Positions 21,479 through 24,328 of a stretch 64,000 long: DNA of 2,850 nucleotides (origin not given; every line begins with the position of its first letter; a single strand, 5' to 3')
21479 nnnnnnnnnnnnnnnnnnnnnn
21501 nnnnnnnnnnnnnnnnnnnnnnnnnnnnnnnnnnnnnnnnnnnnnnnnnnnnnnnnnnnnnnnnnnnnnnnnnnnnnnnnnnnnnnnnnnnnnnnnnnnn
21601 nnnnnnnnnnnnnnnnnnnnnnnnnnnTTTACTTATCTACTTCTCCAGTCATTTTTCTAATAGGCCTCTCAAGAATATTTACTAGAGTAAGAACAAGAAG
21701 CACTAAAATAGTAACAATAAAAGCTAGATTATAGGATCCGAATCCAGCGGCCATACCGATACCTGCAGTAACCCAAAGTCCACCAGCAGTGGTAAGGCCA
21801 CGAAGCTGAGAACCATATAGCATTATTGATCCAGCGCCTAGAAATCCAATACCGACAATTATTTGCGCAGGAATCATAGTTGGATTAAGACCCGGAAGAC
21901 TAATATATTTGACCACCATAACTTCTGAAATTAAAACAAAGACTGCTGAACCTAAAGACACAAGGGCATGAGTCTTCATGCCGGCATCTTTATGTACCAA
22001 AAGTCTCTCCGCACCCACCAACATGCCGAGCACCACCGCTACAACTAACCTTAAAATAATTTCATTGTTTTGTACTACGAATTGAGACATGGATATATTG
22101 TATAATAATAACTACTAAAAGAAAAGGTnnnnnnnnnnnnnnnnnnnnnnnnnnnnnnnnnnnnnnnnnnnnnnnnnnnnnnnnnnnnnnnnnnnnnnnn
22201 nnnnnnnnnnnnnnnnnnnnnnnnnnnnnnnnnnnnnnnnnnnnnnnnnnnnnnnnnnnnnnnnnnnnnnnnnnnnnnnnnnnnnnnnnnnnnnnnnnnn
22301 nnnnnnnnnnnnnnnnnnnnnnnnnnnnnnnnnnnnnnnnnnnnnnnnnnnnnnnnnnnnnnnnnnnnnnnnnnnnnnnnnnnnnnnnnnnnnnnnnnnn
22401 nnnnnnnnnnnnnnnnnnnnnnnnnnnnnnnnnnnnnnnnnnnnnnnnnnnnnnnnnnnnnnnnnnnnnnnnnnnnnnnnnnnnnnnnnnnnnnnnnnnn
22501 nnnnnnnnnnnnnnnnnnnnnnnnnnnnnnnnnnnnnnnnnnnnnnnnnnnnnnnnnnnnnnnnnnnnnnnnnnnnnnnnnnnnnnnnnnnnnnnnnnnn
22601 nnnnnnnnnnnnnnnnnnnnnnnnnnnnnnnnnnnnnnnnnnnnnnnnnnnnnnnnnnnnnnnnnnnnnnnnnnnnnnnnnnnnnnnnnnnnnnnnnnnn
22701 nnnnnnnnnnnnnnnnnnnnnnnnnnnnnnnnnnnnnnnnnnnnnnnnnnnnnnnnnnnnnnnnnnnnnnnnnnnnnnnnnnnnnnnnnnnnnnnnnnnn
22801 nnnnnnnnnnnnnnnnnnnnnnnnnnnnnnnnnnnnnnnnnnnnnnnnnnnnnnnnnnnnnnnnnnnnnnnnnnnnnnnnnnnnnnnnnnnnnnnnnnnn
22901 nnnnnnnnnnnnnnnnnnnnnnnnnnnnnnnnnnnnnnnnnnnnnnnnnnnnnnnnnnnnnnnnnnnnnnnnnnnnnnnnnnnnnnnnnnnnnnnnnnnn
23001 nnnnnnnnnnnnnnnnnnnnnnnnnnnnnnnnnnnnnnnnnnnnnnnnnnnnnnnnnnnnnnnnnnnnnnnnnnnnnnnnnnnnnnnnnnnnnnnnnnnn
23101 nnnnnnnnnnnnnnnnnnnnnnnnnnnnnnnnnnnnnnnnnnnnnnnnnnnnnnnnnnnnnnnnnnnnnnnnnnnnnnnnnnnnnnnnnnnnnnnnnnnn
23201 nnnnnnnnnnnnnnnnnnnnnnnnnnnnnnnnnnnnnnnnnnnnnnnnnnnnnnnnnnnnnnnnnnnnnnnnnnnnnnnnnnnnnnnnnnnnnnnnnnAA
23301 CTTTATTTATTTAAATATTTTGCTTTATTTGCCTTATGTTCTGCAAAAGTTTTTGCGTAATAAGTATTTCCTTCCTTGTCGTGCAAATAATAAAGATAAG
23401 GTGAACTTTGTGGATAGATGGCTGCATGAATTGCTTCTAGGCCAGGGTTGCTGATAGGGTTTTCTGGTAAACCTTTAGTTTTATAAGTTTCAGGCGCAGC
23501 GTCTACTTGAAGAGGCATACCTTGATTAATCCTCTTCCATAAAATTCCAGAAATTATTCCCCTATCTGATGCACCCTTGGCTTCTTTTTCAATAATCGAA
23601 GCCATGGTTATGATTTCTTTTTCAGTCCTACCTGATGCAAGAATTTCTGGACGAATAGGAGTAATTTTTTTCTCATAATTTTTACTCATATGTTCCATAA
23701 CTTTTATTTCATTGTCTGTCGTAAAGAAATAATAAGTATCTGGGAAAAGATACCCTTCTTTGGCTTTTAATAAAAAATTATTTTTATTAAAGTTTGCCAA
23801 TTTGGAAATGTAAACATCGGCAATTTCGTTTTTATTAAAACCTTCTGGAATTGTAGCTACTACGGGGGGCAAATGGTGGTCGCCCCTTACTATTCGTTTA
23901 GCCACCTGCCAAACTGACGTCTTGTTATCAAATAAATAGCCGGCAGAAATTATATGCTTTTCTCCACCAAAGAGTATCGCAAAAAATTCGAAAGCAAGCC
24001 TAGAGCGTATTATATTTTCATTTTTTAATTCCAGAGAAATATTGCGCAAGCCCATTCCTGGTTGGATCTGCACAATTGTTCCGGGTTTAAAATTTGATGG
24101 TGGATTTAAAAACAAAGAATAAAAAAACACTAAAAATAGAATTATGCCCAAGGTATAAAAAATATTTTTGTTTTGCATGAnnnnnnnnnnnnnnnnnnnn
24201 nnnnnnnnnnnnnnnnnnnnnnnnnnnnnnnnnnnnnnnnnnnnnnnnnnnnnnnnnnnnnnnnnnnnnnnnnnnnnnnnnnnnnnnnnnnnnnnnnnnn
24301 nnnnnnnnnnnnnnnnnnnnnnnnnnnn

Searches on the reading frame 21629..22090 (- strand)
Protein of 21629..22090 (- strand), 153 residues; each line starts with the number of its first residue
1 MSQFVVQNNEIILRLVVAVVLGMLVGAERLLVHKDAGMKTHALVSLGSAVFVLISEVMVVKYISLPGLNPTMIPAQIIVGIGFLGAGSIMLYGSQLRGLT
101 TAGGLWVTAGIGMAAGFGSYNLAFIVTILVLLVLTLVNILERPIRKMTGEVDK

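Call 61: search_protein_families(library=pfam, proteins=[window:21629-22090:-], max_evalue=0.00001)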
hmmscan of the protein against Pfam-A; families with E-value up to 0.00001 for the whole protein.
window:21629-22090:- (153 aa): 1 family
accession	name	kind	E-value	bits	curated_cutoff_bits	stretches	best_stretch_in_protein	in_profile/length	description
PF02308.21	MgtC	-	2.1e-33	115.7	31.4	1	15-142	1-120/121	MgtC family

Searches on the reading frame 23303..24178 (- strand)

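Call 3: search_protein_families(library=pfam, proteins=[window:23303-24178:-], max_evalue=1)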
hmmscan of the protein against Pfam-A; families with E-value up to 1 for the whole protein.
window:23303-24178:- (291 aa): 1 family
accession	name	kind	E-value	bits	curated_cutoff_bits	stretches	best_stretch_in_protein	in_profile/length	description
PF02618.21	YceG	-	4.2e-57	194.1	32.4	2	36-227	1-193/275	YceG-like family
